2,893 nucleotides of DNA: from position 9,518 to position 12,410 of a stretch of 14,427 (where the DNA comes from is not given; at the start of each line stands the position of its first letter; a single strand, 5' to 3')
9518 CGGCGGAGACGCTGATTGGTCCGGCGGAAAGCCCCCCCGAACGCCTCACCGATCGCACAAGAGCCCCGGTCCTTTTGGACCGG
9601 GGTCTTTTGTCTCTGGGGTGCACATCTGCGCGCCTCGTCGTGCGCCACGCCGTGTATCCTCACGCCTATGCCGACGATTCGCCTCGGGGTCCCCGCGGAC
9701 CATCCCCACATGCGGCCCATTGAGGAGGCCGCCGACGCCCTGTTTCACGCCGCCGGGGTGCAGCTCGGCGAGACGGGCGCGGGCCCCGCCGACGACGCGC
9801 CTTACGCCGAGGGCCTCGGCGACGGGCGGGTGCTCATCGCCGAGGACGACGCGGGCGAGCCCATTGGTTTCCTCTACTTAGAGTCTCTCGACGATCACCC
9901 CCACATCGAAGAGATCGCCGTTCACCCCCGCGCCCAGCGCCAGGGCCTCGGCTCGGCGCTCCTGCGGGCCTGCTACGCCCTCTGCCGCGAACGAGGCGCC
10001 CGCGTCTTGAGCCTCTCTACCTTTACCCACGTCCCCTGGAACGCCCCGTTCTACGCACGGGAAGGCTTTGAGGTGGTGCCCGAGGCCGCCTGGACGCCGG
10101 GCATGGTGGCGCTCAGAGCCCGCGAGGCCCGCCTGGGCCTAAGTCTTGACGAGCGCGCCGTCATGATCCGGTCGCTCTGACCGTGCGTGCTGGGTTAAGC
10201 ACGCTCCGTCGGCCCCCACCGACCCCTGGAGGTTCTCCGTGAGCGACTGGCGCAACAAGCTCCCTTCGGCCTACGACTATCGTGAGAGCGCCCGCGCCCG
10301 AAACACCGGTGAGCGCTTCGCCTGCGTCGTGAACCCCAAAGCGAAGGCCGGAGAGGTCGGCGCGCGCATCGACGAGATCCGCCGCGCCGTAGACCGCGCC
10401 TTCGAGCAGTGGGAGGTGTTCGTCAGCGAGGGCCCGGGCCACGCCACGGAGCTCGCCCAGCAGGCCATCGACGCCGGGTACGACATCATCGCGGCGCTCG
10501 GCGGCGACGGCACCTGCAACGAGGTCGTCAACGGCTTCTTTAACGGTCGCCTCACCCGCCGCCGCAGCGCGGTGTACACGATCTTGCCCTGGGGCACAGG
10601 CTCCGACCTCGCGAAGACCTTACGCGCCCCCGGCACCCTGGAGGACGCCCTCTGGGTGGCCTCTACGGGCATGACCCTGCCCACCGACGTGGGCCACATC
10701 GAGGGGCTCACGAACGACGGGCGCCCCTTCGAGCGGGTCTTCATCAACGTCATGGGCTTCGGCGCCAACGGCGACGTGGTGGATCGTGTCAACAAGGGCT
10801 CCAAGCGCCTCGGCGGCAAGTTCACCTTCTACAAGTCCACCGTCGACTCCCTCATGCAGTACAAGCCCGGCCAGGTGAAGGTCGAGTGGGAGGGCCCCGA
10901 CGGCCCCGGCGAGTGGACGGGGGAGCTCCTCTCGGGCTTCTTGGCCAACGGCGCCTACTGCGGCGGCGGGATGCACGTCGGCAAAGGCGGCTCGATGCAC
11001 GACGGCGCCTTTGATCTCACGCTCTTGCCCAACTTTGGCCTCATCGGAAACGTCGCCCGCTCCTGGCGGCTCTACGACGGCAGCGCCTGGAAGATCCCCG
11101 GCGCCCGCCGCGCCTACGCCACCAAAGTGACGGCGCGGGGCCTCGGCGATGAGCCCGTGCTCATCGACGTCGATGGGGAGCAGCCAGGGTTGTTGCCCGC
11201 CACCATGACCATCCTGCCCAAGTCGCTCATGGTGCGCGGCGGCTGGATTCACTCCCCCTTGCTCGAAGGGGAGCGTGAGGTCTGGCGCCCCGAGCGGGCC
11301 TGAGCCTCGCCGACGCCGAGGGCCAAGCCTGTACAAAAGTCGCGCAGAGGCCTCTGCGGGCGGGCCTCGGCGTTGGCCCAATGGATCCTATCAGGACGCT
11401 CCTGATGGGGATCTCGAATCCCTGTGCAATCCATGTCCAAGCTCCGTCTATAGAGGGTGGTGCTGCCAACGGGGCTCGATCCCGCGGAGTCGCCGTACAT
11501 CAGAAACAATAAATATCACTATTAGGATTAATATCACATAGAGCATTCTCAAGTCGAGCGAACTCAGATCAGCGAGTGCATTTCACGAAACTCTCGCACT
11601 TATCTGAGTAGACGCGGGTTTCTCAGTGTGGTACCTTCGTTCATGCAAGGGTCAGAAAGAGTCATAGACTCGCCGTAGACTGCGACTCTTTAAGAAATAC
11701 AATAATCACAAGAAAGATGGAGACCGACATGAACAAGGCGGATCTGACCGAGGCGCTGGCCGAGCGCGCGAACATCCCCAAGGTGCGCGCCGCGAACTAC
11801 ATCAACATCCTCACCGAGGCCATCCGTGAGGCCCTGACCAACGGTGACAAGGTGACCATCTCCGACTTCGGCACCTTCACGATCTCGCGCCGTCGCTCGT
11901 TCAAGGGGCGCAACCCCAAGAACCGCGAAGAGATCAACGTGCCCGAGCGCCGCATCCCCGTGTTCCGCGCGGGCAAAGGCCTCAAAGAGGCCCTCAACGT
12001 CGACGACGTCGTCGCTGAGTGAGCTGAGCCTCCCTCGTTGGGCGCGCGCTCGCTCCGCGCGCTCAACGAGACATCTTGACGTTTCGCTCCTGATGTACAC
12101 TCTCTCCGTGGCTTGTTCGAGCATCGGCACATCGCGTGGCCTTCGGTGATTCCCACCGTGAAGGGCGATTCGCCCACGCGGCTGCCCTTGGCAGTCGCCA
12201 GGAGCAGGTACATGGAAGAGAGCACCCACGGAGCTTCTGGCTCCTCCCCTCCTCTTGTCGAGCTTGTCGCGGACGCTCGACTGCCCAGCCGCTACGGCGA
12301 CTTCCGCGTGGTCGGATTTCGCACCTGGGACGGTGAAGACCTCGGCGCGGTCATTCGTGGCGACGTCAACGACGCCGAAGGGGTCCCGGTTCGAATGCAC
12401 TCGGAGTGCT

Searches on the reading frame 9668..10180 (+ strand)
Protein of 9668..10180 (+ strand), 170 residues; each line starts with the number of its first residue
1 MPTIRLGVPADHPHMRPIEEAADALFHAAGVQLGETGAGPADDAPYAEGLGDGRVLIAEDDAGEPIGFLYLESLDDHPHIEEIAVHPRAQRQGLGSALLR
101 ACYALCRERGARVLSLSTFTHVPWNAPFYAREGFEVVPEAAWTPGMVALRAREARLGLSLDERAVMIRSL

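Call 7: search_protein_families(library=pfam, proteins=[window:9668-10180:+])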
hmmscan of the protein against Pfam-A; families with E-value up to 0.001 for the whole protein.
window:9668-10180:+ (170 aa): 6 families
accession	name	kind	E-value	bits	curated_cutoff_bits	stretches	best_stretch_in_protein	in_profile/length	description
PF00583.31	Acetyltransf_1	-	9.9e-17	61.7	20.7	1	50-134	27-116/116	Acetyltransferase (GNAT) family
PF13508.13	Acetyltransf_7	-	1.8e-16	60.7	27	1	52-136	2-84/84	Acetyltransferase (GNAT) domain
PF13673.13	Acetyltransf_10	-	6.2e-10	39.6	23.6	1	55-139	33-112/128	Acetyltransferase (GNAT) domain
PF13480.13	Acetyltransf_6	-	1.2e-05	25.9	22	1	51-116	70-134/143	Acetyltransferase (GNAT) domain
PF13527.13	Acetyltransf_9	-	2.1e-05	25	25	1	79-136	74-126/127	Acetyltransferase (GNAT) domain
PF14542.12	Acetyltransf_CG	-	2.5e-05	24.7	30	1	58-120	5-67/80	GCN5-related N-acetyl-transferase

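Call 11: find_encoding_contigs(protein=window:9668-10180:+, flank=6000)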
Protein window:9668-10180:+ (170 aa): no gene with exactly this product is on record in the collection.

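Call 13: find_homologous_proteins(query=window:9668-10180:+)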
Query window:9668-10180:+ (170 aa): 31 proteins with E <= 0.001 among 786 candidates.
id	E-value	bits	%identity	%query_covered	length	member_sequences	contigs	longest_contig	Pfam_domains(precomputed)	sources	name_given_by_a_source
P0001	2.0e-98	345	91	100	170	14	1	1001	PF13673.14,PF13508.14,PF00583.32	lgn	-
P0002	9.9e-96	337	98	92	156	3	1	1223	PF13673.14,PF13480.14,PF13508.14,PF14542.13,PF13527.14,PF00583.32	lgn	-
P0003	4.2e-88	312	81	100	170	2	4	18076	PF13673.14,PF13508.14,PF00583.32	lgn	-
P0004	2.5e-86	306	88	92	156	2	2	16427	PF13673.14,PF13508.14,PF14542.13,PF00583.32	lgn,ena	-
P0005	3.0e-86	306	88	92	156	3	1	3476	PF13673.14,PF13508.14,PF14542.13,PF13527.14,PF00583.32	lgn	-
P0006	2.2e-80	287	83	92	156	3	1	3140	PF13673.14,PF13508.14,PF13527.14,PF00583.32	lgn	-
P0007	3.3e-79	283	79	92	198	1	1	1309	PF13673.14,PF13508.14,PF00583.32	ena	-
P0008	2.2e-76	274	81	90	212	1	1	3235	PF13673.14,PF13508.14,PF00583.32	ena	-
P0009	1.6e-29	121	44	98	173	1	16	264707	PF13673.14,PF13508.14,PF13527.14,PF00583.32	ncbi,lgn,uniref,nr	ncbi:GNAT family N-acetyltransferase [Zhihengliuella sp.]|uniref:GNAT family N-acetyltransferase n=1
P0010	5.9e-25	106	41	98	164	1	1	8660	PF13673.14,PF13508.14,PF00583.32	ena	-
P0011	6.6e-25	106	40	99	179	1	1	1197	PF13673.14,PF13508.14,PF14542.13,PF00583.32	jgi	jgi:GNAT superfamily N-acetyltransferase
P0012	9.0e-25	106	40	99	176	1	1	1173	PF13673.14,PF13508.14,PF08445.17,PF00583.32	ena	-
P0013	1.3e-23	102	39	98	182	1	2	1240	PF13673.14,PF13508.14,PF00583.32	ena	-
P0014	4.7e-23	100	41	94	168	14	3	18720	PF13673.14,PF13508.14,PF00583.32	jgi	jgi:GNAT superfamily N-acetyltransferase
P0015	5.9e-23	100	41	86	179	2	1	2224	PF13673.14,PF13480.14,PF13508.14,PF00583.32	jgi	-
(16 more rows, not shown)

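Call 14: find_encoding_contigs(protein=P0003, flank=3000, max_places=4)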
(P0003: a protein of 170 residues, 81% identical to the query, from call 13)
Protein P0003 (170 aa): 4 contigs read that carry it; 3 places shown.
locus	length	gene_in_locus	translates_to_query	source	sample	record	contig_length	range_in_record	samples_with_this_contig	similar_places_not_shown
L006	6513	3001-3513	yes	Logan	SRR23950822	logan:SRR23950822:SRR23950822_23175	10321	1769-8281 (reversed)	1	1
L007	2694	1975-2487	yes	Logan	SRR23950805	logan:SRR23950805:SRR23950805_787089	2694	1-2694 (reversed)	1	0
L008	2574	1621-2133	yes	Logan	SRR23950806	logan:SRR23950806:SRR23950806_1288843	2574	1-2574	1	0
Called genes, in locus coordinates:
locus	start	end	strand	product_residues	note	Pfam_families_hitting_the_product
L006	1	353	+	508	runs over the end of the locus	PF13541:ChlI, PF01078:Mg_chelatase, PF07728:AAA_5 (faint), PF00493:MCM (weak), PF13335:Mg_chelatase_C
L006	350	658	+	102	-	-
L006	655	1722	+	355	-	PF00154:RecA_N, PF08423:Rad51, PF06745:ATPase (faint), PF13481:AAA_25 (faint), PF27531:MT3502_N (weak), PF21096:RecA_C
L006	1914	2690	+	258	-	-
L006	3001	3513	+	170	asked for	PF00583:Acetyltransf_1, PF13673:Acetyltransf_10, PF13508:Acetyltransf_7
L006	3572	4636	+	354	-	PF00781:DAGK_cat, PF19279:YegS_C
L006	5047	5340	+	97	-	PF00216:Bac_DNA_binding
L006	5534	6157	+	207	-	PF00925:GTP_cyclohydro2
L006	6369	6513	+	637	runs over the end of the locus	?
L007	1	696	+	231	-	?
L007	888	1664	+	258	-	-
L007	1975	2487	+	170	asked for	PF00583:Acetyltransf_1, PF13673:Acetyltransf_10, PF13508:Acetyltransf_7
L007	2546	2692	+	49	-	?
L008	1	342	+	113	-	?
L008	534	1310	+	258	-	-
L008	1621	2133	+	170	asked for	PF00583:Acetyltransf_1, PF13673:Acetyltransf_10, PF13508:Acetyltransf_7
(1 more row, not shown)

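Call 15: find_encoding_contigs(protein=P0004, flank=3000, max_places=4)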
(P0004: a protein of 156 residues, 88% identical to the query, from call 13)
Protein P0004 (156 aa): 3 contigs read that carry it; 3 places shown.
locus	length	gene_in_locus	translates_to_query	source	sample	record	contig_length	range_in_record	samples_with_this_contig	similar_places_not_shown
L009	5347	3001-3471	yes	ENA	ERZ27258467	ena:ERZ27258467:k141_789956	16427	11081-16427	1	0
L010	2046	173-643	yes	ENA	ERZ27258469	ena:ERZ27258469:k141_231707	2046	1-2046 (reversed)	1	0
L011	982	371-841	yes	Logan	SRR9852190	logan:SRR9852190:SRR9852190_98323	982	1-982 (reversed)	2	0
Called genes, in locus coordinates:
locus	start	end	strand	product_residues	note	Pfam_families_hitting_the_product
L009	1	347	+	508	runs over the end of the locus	PF13541:ChlI, PF01078:Mg_chelatase, PF07728:AAA_5 (faint), PF00493:MCM, PF13335:Mg_chelatase_C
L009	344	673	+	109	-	-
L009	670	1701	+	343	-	PF00154:RecA_N, PF08423:Rad51, PF06745:ATPase (faint), PF13481:AAA_25 (faint), PF27531:MT3502_N (weak), PF21096:RecA_C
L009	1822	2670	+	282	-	-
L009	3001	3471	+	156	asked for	PF00583:Acetyltransf_1, PF13673:Acetyltransf_10, PF13508:Acetyltransf_7, PF14542:Acetyltransf_CG (faint)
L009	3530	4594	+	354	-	PF00781:DAGK_cat, PF19279:YegS_C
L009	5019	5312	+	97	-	PF00216:Bac_DNA_binding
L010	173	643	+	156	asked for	PF00583:Acetyltransf_1, PF13673:Acetyltransf_10, PF13508:Acetyltransf_7, PF14542:Acetyltransf_CG (faint)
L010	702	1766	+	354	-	PF00781:DAGK_cat, PF19279:YegS_C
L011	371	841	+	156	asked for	PF00583:Acetyltransf_1, PF13673:Acetyltransf_10, PF13508:Acetyltransf_7, PF14542:Acetyltransf_CG (faint)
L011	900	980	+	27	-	?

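Call 16: find_encoding_contigs(protein=P0005, flank=3000, max_places=4)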
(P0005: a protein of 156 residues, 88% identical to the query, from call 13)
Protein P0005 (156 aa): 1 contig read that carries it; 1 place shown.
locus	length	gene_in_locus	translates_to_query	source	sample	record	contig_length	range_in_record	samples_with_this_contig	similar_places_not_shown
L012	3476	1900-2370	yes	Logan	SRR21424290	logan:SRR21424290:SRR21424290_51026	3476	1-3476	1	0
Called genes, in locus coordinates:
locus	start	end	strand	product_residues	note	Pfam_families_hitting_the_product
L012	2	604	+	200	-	?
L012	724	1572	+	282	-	-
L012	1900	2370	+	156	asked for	PF13527:Acetyltransf_9 (faint), PF00583:Acetyltransf_1, PF13673:Acetyltransf_10, PF13508:Acetyltransf_7, PF14542:Acetyltransf_CG (weak)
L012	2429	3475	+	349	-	?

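Call 17: find_encoding_contigs(protein=P0006, flank=3000, max_places=4)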
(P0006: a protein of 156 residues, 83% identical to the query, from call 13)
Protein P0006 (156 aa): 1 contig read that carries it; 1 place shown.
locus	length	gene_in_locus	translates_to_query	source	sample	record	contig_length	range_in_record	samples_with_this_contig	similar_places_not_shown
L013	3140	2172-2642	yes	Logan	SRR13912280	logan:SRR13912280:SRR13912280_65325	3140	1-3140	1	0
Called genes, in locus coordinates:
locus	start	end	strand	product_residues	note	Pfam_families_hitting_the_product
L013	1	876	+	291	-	?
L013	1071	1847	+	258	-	PF12697:Abhydrolase_6 (weak)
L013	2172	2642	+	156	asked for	PF00583:Acetyltransf_1, PF13673:Acetyltransf_10, PF13508:Acetyltransf_7, PF13527:Acetyltransf_9 (weak)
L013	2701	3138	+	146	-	?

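Call 18: find_encoding_contigs(protein=P0008, flank=3000, max_places=4)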
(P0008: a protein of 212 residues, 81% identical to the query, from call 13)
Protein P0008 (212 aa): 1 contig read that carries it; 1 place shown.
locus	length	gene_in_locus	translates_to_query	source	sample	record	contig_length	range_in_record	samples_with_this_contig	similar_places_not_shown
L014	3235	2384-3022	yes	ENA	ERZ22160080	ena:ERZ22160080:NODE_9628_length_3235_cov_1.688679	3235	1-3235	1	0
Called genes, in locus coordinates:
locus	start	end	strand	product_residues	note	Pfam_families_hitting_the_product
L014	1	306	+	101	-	?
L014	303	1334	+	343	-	PF00154:RecA_N, PF06745:ATPase (faint), PF13481:AAA_25 (faint), PF27531:MT3502_N (weak), PF21096:RecA_C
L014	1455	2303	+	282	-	PF12697:Abhydrolase_6 (weak)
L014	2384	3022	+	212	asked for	PF00583:Acetyltransf_1, PF13673:Acetyltransf_10, PF13508:Acetyltransf_7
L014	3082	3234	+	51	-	?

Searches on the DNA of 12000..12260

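Call 72: search_rna_families(source=window, start=12000, end=12260, threshold=evalue, max_evalue=10, show_alignments=2)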
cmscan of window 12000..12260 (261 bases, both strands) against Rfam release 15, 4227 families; matches with E-value up to 10: 2.
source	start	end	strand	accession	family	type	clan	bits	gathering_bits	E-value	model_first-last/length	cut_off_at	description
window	12031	12073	+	RF03297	MIR1033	Gene; miRNA;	-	18.3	70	0.32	1-82/82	no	MIR1033 microRNA precursor family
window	12234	12249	-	RF01276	sR53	Gene; snRNA; snoRNA; CD-box;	-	12.5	49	1.1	45-60/60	no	Small nucleolar RNA sR53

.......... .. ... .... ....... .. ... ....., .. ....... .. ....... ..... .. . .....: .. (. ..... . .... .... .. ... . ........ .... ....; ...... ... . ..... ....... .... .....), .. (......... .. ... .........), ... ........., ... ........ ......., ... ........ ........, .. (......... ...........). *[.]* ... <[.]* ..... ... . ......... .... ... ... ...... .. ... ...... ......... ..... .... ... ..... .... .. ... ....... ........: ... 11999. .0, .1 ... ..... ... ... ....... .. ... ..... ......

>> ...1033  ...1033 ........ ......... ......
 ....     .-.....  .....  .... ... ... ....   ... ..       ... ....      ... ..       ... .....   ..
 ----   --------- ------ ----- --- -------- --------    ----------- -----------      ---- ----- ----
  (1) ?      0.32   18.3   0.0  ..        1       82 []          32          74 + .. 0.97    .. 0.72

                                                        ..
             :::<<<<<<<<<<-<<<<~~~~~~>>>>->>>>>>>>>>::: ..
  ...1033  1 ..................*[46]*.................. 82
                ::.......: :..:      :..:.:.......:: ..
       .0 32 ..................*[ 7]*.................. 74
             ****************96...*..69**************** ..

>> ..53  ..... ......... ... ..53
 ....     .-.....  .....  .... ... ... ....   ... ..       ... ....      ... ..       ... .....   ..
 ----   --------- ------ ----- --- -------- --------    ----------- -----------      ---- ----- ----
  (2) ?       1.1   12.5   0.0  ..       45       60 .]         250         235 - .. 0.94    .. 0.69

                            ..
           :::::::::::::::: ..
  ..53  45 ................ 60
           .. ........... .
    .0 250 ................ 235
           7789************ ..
